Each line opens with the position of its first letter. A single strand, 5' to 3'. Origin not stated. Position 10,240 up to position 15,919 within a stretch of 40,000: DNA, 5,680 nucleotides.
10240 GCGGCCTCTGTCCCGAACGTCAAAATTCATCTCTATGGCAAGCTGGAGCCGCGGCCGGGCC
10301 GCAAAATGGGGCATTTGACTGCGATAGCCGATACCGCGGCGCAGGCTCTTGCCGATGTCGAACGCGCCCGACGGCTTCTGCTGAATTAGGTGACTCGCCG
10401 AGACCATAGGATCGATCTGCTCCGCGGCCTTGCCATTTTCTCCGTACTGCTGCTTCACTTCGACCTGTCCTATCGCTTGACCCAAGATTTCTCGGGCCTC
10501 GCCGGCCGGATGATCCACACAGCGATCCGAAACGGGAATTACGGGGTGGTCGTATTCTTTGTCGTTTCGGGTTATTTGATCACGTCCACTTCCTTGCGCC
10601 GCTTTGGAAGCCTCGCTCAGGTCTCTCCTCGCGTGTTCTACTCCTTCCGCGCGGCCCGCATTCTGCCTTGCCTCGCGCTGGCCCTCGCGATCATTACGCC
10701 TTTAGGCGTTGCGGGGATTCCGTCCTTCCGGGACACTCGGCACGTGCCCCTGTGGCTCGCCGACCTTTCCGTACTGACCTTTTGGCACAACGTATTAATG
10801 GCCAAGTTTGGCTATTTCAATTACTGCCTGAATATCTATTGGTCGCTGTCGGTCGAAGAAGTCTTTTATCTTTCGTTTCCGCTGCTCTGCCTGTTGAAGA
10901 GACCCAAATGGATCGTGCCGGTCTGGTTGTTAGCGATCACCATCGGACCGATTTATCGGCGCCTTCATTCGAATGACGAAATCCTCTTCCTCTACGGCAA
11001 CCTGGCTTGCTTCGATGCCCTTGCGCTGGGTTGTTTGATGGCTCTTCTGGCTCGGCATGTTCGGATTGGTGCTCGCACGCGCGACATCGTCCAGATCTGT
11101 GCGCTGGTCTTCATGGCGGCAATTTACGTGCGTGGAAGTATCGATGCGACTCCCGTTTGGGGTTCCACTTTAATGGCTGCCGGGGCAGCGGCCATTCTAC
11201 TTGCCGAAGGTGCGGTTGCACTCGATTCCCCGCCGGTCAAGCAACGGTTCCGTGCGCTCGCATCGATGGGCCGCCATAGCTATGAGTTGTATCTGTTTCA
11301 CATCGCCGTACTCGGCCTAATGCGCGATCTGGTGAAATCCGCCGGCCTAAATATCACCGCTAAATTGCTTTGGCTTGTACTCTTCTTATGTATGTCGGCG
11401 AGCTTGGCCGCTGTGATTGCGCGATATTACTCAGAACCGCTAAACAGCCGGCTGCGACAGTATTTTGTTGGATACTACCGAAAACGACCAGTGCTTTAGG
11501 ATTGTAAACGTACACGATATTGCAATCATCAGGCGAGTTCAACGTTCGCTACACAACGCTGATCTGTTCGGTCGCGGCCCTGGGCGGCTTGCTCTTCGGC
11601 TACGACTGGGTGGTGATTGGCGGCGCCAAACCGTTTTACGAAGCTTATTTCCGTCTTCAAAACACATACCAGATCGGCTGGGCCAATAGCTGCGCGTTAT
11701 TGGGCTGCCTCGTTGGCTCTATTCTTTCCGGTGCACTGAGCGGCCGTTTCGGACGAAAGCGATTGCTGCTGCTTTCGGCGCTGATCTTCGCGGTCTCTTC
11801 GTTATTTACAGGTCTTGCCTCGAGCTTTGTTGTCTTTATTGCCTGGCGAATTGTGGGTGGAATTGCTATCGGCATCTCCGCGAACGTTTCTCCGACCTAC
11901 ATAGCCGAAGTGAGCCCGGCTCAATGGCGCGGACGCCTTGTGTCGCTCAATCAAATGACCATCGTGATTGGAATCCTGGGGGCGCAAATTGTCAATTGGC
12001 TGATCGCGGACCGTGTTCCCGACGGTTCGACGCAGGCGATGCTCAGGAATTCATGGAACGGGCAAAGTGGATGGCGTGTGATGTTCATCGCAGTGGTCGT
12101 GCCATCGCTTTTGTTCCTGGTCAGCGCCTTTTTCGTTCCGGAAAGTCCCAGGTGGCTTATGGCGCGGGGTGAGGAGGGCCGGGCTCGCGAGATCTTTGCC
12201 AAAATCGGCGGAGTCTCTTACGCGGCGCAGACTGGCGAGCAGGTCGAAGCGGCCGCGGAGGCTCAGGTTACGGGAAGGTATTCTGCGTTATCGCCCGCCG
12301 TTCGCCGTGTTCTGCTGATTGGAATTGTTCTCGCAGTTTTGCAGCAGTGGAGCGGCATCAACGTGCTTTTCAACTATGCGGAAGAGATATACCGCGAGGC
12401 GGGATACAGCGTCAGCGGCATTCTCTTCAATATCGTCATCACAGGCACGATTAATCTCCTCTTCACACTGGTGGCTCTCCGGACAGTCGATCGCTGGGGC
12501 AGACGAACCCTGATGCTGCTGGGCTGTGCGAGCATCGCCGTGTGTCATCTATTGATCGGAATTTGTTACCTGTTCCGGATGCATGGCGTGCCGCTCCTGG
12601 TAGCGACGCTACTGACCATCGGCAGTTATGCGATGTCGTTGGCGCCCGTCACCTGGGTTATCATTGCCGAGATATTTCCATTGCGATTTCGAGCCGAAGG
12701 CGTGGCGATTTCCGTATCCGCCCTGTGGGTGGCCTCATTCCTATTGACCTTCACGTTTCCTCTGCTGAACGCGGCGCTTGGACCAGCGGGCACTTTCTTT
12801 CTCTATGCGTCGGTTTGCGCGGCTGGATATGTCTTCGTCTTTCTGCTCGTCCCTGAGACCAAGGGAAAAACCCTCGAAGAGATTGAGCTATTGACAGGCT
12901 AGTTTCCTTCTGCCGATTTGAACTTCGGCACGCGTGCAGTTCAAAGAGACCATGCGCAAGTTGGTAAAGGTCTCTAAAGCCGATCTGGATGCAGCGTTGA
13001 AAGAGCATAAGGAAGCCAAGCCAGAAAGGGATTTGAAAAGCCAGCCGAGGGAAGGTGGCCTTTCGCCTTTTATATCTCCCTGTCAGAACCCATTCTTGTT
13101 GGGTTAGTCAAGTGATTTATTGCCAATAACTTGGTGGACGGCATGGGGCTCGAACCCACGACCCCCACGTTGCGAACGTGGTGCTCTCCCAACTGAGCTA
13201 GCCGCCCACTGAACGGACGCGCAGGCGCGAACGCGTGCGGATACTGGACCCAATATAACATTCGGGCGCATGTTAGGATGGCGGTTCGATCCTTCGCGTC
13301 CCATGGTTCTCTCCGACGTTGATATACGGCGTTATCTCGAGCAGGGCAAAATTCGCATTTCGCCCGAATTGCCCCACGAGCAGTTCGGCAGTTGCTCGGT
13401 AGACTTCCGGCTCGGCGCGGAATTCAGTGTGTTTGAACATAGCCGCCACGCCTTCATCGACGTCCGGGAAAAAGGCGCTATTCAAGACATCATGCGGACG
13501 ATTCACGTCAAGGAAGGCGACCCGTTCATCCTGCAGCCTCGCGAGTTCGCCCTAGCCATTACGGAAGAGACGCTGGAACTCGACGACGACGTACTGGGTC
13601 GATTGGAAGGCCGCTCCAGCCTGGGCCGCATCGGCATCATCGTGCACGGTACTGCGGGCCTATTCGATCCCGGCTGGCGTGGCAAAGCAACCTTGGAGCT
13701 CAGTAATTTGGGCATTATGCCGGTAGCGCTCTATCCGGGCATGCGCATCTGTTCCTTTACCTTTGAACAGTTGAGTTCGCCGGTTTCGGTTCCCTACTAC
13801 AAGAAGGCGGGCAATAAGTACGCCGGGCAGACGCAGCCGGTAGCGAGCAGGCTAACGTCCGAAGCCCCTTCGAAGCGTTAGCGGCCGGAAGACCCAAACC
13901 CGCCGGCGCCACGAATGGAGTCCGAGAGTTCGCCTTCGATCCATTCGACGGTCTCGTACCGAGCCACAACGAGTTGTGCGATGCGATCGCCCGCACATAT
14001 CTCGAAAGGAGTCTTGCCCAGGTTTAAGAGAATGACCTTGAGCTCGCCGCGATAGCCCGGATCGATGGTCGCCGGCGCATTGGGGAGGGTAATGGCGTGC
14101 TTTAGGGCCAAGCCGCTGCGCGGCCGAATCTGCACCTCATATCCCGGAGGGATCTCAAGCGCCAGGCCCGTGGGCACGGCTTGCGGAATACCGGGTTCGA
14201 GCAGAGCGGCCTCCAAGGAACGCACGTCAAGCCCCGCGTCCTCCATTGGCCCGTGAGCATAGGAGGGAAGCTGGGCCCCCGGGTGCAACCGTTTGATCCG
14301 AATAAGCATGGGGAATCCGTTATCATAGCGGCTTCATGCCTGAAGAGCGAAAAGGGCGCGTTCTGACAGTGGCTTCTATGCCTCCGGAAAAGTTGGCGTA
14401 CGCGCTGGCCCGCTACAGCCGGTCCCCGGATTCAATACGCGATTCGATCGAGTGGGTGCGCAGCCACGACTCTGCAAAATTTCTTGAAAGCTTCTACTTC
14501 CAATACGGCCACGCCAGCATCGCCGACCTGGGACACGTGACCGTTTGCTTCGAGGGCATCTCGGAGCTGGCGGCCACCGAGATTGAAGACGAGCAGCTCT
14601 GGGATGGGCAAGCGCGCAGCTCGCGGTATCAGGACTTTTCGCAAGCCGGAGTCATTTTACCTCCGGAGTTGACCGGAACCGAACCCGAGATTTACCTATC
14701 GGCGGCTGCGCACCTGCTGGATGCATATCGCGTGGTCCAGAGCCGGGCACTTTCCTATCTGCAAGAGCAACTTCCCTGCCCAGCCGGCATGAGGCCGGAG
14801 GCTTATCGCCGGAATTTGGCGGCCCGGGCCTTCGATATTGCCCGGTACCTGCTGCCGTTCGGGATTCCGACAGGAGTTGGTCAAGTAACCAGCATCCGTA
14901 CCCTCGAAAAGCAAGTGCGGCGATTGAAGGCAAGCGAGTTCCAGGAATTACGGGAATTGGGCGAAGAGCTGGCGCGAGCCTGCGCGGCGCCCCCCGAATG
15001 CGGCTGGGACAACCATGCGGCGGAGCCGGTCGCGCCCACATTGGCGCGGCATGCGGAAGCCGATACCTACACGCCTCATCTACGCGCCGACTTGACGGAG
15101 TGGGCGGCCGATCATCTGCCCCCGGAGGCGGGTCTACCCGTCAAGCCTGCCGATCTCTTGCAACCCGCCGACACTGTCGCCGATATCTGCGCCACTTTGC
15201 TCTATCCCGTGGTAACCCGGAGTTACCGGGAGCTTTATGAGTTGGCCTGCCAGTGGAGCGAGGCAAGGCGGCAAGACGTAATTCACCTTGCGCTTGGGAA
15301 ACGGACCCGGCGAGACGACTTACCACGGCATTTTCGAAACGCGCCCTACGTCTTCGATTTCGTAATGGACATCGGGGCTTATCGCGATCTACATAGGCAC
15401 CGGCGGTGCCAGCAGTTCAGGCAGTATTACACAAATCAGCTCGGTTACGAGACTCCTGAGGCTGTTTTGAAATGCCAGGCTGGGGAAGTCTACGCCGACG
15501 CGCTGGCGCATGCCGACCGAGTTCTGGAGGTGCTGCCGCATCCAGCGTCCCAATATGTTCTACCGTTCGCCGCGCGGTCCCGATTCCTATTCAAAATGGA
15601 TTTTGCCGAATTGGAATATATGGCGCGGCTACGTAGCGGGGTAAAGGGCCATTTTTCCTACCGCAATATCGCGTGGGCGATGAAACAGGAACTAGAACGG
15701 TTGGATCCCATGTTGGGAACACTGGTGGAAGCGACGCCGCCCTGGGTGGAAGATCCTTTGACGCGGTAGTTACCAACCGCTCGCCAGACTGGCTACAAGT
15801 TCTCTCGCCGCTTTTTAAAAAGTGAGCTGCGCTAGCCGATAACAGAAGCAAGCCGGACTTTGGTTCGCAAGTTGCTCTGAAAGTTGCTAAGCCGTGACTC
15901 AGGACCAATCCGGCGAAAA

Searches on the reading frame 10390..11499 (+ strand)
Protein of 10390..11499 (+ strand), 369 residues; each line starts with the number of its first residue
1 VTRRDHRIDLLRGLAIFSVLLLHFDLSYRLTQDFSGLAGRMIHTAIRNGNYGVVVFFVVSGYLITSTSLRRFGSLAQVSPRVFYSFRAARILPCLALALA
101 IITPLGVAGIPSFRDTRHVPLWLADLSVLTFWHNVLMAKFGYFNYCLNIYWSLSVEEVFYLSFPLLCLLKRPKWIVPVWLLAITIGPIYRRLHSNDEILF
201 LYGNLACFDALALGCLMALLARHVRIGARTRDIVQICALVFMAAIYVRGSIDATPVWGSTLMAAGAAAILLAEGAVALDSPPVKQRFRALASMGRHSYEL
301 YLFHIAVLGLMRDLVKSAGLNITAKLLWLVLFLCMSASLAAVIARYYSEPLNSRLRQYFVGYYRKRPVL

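Call 91: search_protein_families(library=pfam, proteins=[window:10390-11499:+], max_evalue=0.00001)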
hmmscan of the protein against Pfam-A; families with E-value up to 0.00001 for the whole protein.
window:10390-11499:+ (369 aa): 1 family
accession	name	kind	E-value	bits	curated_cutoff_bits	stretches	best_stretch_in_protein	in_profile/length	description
PF01757.29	Acyl_transf_3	-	3.2e-29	102.5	31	1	6-344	2-325/326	Acyltransferase domain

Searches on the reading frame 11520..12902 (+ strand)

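Call 91: search_protein_families(library=pfam, proteins=[window:11520-12902:+], max_evalue=0.00001)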
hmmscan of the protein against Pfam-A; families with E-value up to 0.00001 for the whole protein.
window:11520-12902:+ (460 aa): 2 families
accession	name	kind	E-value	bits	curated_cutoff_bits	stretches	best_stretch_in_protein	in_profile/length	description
PF00083.30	Sugar_tr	-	1.5e-110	370.6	22.3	1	16-456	2-449/452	Sugar (and other) transporter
PF07690.21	MFS_1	-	1.5e-36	126.5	33.4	2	20-342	2-281/347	Major Facilitator Superfamily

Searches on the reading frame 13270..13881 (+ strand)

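Call 91: search_protein_families(library=pfam, proteins=[window:13270-13881:+], max_evalue=0.00001)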
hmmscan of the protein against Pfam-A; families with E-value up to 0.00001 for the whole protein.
window:13270-13881:+ (203 aa): 3 families
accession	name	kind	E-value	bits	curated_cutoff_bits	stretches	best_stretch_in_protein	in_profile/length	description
PF22769.1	DCD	-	6.7e-47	159.9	27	1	13-168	1-153/153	dCTP deaminase-like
PF00692.24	dUTPase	-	3.5e-07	30.5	22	1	85-177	23-112/129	dUTPase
PF22569.1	DCD_C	-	5.5e-06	26.3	22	1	59-188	48-185/192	2'-deoxycytidine 5'-triphosphate deaminase (DCD), C-terminal domain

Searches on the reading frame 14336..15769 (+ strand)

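Call 91: search_protein_families(library=pfam, proteins=[window:14336-15769:+], max_evalue=0.00001)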
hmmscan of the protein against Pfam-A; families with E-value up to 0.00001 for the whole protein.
window:14336-15769:+ (477 aa): 1 family
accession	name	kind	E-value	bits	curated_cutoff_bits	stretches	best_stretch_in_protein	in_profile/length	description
PF02511.20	Thy1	-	6e-29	101.6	24.8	2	13-216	4-185/191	Thymidylate synthase complementing protein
